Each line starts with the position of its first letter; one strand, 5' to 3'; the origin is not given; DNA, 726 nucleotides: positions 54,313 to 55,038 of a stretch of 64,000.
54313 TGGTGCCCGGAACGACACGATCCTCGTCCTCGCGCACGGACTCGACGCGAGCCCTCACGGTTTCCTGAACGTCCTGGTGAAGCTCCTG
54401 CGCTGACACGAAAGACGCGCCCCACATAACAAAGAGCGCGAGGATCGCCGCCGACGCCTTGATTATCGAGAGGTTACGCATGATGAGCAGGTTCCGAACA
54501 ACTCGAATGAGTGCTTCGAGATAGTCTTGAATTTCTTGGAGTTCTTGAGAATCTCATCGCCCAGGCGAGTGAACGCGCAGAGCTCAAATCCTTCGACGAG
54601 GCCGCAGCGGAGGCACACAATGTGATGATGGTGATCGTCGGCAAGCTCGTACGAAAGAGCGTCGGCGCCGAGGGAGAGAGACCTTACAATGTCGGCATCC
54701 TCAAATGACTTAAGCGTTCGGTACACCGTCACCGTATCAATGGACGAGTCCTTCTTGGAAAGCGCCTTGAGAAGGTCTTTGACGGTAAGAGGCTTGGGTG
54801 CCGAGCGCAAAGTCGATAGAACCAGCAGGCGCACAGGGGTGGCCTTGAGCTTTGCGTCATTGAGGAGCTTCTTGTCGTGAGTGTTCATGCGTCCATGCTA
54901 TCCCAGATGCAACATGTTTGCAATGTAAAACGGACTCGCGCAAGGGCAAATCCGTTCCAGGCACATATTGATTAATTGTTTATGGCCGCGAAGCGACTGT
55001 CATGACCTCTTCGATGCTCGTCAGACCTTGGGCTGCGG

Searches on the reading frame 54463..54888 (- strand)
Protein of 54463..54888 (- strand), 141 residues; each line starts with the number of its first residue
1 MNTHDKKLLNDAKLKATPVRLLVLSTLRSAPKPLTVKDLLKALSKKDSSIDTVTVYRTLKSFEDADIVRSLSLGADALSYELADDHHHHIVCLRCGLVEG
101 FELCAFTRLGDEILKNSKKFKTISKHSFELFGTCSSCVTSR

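Call 6: search_protein_families(library=pfam, proteins=[window:54463-54888:-])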
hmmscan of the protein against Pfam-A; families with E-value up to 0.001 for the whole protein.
window:54463-54888:- (141 aa): 2 families
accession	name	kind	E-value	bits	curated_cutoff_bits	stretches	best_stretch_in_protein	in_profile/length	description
PF01475.25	FUR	-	9.6e-24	84.3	23.1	1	13-123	3-114/121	Ferric uptake regulator family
PF12840.13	HTH_20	-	0.0002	21.7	27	1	17-69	3-49/51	Helix-turn-helix domain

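Call 7: search_protein_families(library=ncbifam, proteins=[window:54463-54888:-], max_evalue=0.01)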
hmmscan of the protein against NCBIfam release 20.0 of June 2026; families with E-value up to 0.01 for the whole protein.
window:54463-54888:- (141 aa): 9 families
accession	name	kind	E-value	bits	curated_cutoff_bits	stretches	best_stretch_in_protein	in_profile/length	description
NF052545.1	TransRegPerRClab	equivalog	2.1e-19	69.9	180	1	7-138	6-135/138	transcriptional regulator PerR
NF006999.0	PRK09462.1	equivalog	2.8e-18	65.9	146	1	4-136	3-135/148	ferric iron uptake transcriptional regulator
NF051892.1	TransRegFurBacil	equivalog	2e-15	57.1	220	1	6-139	9-145/149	ferric iron uptake transcriptional regulator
NF051891.1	TransRegFurHelico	equivalog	8.1e-15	55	200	1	8-139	17-147/148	ferric iron uptake transcriptional regulator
NF047406.1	TransRegPerRTherm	equivalog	7.2e-08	32.7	200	1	37-137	27-125/130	manganese-dependent transcriptional regulator PerR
NF047462.1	FUR_perox_PerRA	exception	1.4e-07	32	200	1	5-104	8-107/142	peroxide-responsive transcriptional repressor PerRA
NF045678.1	TransRegIrrA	equivalog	3.5e-07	30.2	150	1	6-90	10-95/138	iron response transcriptional regulator IrrA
NF045677.1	FeRespRegIrr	equivalog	8.2e-07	29.2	170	1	7-90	2-86/127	Fur family transcriptional regulator Irr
NF008646.0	PRK11639.1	equivalog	2.8e-06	27.1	167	1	6-139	14-148/171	zinc uptake transcriptional repressor Zur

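Call 9: find_homologous_proteins(query=window:54463-54888:-)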
Query window:54463-54888:- (141 aa): 24 proteins with E <= 0.001 among 97 candidates.
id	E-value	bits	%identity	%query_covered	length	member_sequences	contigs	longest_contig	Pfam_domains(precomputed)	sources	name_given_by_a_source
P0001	1.7e-85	301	100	100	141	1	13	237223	PF01475.26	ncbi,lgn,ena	-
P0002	1.3e-70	253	84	100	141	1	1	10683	PF01475.26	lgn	-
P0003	4.9e-68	245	81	99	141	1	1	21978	PF01475.26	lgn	-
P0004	1.4e-62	227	74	100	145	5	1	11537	PF01475.26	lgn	-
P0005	4.5e-61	222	72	100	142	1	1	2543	PF01475.26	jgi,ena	jgi:Fe2+ or Zn2+ uptake regulation protein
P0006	8.6e-61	221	74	100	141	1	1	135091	PF01475.26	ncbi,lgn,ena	ncbi:MAG: Fur family transcriptional regulator [Candidatus Paceibacterota bacterium]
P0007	8.5e-60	218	70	100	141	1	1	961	PF01475.26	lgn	-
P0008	9.8e-60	218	71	97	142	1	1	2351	PF01475.26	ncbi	-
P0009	1.3e-58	214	73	97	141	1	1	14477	PF12840.14,PF01475.26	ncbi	-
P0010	3.1e-58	213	70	100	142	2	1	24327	PF01475.26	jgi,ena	-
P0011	1.4e-53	198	66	97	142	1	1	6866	PF01475.26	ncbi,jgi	jgi:Fe2+ or Zn2+ uptake regulation protein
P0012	5.8e-48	180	64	97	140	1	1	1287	PF01475.26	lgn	-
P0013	2.1e-40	155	58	94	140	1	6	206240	PF01475.26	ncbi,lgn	ncbi:MAG TPA: Fur family transcriptional regulator [Candidatus Paceibacterota bacterium]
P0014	3.6e-40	155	58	91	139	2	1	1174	PF01475.26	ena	-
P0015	6.4e-35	138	47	94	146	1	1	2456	PF01475.26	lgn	-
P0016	4.0e-32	129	49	92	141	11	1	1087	PF01475.26,PF07106.20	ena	-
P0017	2.5e-28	116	43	94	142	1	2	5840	PF01475.26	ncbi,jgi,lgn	jgi:Fe2+ or Zn2+ uptake regulation protein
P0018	2.1e-27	113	47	92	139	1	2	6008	PF01475.26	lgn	-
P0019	7.2e-27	112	43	97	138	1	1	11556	PF01475.26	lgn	-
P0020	1.2e-26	111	43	94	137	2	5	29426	PF01475.26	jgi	jgi:Fe2+ or Zn2+ uptake regulation protein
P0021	3.1e-24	103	45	91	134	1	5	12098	PF01475.26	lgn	-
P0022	8.4e-24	102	41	94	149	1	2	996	PF01475.26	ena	-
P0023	1.3e-23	101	43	88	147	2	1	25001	PF01475.26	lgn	-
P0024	1.8e-5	42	35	93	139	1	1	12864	PF01475.26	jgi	-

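Call 13: find_related_loci(query=A1, collection=genome_contigs, flank=10000)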
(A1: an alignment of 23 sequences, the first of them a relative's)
Query A1 (141 aa) in genome_contigs; peptide patterns used: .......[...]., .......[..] (x = any residue, [..] = any of these).
305 stretches matched a pattern; 266 encode a relative of the query (tblastn E <= 1e-3); the best 80 are kept; 80 distinct loci.
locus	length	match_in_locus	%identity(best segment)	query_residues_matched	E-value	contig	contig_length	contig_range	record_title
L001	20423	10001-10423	74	1-141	2e-66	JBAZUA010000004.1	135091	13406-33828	MAG: Candidatus Paceibacterota bacterium isolate SO_2017_GW1_216 NODE_927_length_135091_cov_1.828273_OW334_2017, whole g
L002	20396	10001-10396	58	6-137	3e-45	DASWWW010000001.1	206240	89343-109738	MAG TPA_asm: Candidatus Paceibacterota bacterium isolate SMAG_U3666 k141_740537, whole genome shotgun sequence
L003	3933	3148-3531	56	8-137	9e-40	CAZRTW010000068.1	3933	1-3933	MAG TPA_asm: uncultured Candidatus Saccharibacteria bacterium isolate SRP286056_co3_166 genome assembly, contig: NODE_36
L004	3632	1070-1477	47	1-138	7e-39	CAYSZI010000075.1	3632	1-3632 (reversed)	MAG TPA_asm: uncultured Candidatus Saccharibacteria bacterium isolate SRP142039_co2_51 genome assembly, contig: NODE_354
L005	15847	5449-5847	50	5-137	1e-38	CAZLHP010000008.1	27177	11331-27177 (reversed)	MAG TPA_asm: uncultured Candidatus Saccharibacteria bacterium isolate SRP286056_co1_109 genome assembly, contig: NODE_20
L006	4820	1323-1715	48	6-138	3e-38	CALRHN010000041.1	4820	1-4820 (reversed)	MAG: Candidatus Nomurabacteria bacterium isolate Ike-100m-35 genome assembly, contig: Ike-100-c6554, whole genome shotgu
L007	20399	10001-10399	48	5-137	5e-37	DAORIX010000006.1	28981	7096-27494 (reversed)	MAG TPA_asm: Candidatus Paceibacterota bacterium isolate AMR_MDS_5566 NODE_250_length_28981_cov_7.160997, whole genome s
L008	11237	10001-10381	47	9-137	3e-36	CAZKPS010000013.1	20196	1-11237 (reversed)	MAG TPA_asm: uncultured Candidatus Saccharibacteria bacterium isolate binchicken_co326_56 genome assembly, contig: NODE_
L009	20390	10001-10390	43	6-137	3e-36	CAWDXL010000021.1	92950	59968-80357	MAG: Candidatus Parcubacteria bacterium isolate MFD01223.bin.2.9 genome assembly, contig: contig_95107, whole genome sho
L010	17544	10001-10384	48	9-137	2e-35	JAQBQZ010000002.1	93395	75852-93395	MAG: Candidatus Taylorbacteria bacterium isolate RYN_386 scaffold_2574269, whole genome shotgun sequence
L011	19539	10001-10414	45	1-140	2e-34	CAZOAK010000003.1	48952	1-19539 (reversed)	MAG TPA_asm: uncultured Candidatus Saccharibacteria bacterium isolate SRP286056_co3_36 genome assembly, contig: NODE_374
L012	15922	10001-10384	45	6-137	8e-35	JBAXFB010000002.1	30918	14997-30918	MAG: bacterium isolate ELA260 MAG260_2, whole genome shotgun sequence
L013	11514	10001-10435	40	3-138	2e-34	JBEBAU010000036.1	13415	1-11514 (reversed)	MAG: Candidatus Parcubacteria bacterium isolate arikareeriver_2019_sw_WHONDRS-S19S_0023_B_bin.2 scaffold_327154, whole g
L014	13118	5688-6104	46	1-137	5e-34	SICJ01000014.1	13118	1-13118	MAG: Candidatus Parcubacteria bacterium isolate Baikal-deep-G202 BACOMB-C22927, whole genome shotgun sequence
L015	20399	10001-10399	47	6-140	9e-34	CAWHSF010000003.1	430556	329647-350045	MAG: Candidatus Nomurabacteria bacterium isolate MFD05512.bin.2.35 genome assembly, contig: contig_5793, whole genome sh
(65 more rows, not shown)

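Call 40: find_encoding_contigs(protein=P0002, flank=3000, max_places=3)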
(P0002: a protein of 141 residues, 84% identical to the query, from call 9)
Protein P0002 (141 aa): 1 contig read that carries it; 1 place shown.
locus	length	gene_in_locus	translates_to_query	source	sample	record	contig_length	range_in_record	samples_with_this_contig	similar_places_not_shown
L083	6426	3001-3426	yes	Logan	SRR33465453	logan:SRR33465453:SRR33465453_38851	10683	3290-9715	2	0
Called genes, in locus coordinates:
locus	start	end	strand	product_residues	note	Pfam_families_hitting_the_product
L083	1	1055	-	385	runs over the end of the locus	PF08529:NusA_N, PF00575:S1, PF13184:KH_NusA_1st, PF26594:KH_NusA_2nd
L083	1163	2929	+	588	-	PF05157:MshEN, PF00437:T2SSE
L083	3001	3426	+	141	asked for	PF01475:FUR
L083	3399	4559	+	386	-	PF07907:YibE_F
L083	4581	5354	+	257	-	PF00121:TIM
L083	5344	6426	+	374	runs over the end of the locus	PF00162:PGK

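Call 41: find_encoding_contigs(protein=P0003, flank=3000, max_places=3)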
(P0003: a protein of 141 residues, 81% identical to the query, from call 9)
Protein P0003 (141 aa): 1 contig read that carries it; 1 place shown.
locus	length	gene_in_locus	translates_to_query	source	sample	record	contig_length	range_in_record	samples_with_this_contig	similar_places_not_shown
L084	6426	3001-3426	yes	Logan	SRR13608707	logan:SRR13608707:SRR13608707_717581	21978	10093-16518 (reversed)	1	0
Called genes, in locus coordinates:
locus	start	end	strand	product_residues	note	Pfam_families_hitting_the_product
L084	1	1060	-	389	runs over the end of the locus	PF08529:NusA_N, PF00575:S1, PF13184:KH_NusA_1st, PF26594:KH_NusA_2nd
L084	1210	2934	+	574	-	PF05157:MshEN, PF00437:T2SSE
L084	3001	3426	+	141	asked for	PF01475:FUR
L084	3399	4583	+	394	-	PF07907:YibE_F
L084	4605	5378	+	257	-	PF00121:TIM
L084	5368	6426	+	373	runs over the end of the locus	PF00162:PGK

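Call 46: search_solved_structures(query=window:54463-54888:-, max_evalue=0.001, show_alignments=3)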
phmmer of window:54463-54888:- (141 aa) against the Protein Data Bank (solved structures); distinct sequences matched with E-value up to 0.001: 22.
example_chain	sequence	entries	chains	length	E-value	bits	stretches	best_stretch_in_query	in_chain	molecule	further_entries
6d57_A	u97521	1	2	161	8.9e-17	64.4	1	6-138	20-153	Ferric uptake regulation protein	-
4ets_A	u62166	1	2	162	9.1e-17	64.4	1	6-138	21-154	Ferric uptake regulation protein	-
3eyy_A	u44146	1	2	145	1.1e-14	57.6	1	9-138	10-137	Putative iron uptake regulatory protein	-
2w57_A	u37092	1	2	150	3e-14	56.2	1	6-136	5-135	FERRIC UPTAKE REGULATION PROTEIN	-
2fe3_A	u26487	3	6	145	8.5e-14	54.7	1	9-138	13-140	Peroxide operon regulator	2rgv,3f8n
5nbc_A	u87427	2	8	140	2.3e-13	53.3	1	10-137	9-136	Ferric uptake regulation protein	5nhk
8j6w_A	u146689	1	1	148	2.7e-13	53.1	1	6-135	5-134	Ferric uptake regulation protein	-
3mwm_A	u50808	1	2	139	1.1e-12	51.2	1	13-138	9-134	Putative metal uptake regulation protein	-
7vo0_G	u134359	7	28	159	1.7e-12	50.5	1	13-138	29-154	Putative metal uptake regulation protein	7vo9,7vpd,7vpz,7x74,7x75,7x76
2o03_A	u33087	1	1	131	1.7e-11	47.3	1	14-137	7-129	probable Zinc uptake regulation protein FurB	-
9ire_A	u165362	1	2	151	6.9e-11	45.3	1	6-138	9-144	Ferric uptake regulation protein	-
6dk4_A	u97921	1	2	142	6.9e-11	45.3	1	8-102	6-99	Ferric uptake regulation protein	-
2xig_A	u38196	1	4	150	8.7e-11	45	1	14-140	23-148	FERRIC UPTAKE REGULATION PROTEIN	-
1mzb_A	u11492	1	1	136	1.7e-10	44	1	9-115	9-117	ferric uptake regulation protein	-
7ne9_AAA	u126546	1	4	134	6.7e-10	42.1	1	24-139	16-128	Ferric uptake regulator family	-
5fd5_A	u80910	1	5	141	1.1e-09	41.4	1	8-133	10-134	Ferric uptake regulation protein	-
4raz_A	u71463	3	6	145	7.6e-09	38.7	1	8-133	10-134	DNA-binding transcriptional dual regulator of siderophore biosynthesis and transport(Fur f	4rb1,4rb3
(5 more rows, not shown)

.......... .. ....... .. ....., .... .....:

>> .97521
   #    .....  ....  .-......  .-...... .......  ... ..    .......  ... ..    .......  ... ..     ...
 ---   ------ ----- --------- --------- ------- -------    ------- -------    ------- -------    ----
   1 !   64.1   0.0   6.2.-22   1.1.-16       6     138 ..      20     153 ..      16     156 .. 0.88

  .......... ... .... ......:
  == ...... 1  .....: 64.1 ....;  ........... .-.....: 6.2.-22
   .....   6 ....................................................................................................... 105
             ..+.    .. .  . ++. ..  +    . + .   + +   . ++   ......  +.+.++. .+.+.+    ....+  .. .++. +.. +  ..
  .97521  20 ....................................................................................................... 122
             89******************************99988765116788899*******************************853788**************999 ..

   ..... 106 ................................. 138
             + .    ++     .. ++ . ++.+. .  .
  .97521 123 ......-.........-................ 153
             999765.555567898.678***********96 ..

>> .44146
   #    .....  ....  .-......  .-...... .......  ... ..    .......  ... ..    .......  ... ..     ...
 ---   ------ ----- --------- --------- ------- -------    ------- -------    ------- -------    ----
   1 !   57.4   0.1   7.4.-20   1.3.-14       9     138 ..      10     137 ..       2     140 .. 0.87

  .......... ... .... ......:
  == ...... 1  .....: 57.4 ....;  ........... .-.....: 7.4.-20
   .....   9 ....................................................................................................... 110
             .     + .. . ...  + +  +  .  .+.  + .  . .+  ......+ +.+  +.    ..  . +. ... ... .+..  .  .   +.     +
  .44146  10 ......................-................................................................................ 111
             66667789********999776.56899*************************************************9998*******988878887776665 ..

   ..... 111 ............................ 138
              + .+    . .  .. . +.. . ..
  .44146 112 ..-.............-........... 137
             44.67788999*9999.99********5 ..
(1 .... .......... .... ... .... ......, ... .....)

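Call 63: search_solved_structures(query=window:54463-54888:-, max_evalue=1e-13, show_alignments=5)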
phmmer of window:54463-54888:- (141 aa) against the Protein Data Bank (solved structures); distinct sequences matched with E-value up to 1e-13: 5.
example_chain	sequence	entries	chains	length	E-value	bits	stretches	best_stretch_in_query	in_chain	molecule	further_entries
6d57_A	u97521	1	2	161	8.9e-17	64.4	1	6-138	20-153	Ferric uptake regulation protein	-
4ets_A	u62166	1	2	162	9.1e-17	64.4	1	6-138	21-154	Ferric uptake regulation protein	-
3eyy_A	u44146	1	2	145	1.1e-14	57.6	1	9-138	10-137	Putative iron uptake regulatory protein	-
2w57_A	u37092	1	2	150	3e-14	56.2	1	6-136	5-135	FERRIC UPTAKE REGULATION PROTEIN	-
2fe3_A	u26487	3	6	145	8.5e-14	54.7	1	9-138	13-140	Peroxide operon regulator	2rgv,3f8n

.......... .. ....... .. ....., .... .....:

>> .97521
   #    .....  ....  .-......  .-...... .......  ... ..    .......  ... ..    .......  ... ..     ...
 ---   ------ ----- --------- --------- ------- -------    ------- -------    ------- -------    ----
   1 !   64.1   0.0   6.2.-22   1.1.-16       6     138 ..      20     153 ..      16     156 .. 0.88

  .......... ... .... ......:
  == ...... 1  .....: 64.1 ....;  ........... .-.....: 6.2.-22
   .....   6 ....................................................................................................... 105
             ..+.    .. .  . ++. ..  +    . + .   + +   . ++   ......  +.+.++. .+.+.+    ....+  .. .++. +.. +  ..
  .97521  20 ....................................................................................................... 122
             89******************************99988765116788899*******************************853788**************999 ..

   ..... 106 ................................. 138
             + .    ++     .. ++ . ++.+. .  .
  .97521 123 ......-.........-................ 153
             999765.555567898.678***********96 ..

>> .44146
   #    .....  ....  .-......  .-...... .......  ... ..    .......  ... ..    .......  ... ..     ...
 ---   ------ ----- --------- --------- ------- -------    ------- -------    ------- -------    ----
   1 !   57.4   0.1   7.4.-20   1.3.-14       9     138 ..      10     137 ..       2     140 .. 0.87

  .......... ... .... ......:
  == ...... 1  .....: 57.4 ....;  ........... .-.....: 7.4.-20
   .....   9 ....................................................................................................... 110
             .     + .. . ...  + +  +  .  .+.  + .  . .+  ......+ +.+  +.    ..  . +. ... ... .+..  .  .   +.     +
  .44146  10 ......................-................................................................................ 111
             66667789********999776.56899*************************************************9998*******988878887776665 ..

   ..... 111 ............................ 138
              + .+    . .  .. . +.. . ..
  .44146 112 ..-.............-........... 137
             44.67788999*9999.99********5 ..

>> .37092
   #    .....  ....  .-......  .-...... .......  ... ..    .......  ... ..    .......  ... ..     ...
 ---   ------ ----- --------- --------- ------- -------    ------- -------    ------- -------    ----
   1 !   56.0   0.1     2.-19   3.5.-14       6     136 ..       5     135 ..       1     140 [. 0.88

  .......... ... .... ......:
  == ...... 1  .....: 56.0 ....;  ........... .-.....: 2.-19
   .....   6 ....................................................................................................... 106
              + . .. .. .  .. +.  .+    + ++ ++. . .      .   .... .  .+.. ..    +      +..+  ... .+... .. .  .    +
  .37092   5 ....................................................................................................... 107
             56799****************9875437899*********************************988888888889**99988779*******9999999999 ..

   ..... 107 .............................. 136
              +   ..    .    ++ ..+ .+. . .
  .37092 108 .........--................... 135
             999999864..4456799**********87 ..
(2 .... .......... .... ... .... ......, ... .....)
